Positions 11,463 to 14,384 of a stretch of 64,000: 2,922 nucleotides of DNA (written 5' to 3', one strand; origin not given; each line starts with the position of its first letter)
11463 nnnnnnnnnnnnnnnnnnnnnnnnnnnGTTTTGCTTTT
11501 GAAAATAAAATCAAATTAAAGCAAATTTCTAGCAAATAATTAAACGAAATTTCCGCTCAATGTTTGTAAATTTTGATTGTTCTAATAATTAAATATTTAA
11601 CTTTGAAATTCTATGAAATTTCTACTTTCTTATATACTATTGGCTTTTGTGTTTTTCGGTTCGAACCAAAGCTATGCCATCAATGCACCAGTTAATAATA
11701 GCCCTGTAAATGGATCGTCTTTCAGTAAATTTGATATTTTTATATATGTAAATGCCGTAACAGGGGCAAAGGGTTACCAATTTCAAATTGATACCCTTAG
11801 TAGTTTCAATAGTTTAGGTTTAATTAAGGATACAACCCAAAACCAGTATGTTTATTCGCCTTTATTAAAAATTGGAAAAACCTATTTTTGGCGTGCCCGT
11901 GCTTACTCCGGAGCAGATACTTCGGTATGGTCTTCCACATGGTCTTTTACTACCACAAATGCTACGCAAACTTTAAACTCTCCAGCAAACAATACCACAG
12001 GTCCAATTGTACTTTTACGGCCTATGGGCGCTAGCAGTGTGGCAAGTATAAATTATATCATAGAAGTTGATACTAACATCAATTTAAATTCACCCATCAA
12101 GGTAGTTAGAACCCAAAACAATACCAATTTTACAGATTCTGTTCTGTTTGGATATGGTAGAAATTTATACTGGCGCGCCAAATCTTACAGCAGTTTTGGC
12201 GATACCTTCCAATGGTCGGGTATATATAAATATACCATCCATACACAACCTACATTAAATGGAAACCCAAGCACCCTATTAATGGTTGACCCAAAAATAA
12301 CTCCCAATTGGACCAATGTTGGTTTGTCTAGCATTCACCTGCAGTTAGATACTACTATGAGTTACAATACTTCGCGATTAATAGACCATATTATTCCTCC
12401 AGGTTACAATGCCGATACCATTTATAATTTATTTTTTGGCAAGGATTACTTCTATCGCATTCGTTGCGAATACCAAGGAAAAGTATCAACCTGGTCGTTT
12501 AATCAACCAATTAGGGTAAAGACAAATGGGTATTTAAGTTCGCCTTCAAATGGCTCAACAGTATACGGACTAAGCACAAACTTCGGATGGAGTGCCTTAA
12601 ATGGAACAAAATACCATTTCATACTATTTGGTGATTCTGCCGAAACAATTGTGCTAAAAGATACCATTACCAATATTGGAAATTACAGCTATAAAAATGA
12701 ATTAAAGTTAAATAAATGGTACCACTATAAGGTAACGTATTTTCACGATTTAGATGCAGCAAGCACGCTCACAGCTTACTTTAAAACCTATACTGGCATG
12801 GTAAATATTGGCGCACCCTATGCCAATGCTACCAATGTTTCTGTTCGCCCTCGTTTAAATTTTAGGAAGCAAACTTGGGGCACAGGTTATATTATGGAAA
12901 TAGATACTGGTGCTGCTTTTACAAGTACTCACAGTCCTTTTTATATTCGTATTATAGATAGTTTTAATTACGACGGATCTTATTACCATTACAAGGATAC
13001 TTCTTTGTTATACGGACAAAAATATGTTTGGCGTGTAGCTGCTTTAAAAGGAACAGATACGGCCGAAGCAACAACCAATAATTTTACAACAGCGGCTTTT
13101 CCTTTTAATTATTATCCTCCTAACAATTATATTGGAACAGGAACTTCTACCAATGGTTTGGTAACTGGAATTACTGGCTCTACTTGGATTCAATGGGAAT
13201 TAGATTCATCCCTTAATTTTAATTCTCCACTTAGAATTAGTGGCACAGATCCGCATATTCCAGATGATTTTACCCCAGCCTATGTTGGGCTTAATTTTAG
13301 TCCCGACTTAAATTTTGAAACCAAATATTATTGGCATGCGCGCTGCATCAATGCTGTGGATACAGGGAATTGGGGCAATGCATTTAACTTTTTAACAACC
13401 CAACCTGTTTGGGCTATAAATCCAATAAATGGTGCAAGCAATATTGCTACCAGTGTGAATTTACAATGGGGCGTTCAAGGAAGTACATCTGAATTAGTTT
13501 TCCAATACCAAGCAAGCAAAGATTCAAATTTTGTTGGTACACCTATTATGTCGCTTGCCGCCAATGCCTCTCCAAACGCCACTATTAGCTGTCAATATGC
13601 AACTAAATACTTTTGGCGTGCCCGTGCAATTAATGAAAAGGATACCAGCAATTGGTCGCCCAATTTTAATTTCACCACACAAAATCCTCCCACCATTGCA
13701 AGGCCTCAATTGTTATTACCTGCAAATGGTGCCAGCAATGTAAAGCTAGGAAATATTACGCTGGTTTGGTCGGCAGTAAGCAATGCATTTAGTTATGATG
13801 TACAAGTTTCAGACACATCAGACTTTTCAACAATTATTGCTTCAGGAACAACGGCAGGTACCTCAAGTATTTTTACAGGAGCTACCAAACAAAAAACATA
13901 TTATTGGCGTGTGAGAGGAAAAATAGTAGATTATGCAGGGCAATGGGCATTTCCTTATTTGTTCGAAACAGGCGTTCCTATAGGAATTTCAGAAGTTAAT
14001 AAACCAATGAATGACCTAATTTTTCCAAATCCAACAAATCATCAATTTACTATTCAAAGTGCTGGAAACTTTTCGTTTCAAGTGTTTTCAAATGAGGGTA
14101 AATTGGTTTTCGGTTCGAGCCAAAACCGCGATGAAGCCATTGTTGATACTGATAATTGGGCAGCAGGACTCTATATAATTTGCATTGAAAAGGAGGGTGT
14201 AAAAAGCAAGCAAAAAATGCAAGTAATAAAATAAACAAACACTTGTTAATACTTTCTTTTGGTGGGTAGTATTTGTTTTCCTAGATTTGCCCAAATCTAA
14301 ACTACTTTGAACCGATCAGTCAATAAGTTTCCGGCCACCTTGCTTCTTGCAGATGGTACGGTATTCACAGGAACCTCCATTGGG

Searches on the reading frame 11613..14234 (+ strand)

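Call 51: search_protein_families(library=pfam, proteins=[window:11613-14234:+], max_evalue=0.0001)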
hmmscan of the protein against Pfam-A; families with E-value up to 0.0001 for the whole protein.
window:11613-14234:+ (873 aa): 2 families
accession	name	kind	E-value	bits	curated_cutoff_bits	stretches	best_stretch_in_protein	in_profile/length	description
PF18962.6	Por_Secre_tail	-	1.9e-10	41.3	27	1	803-869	1-73/75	Secretion system C-terminal sorting domain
PF25788.1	Ig_Rha78A_N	-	1e-07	32.6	27.4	0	81-114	67-101/105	Rha78A-like, N-terminal immunoglobulin domain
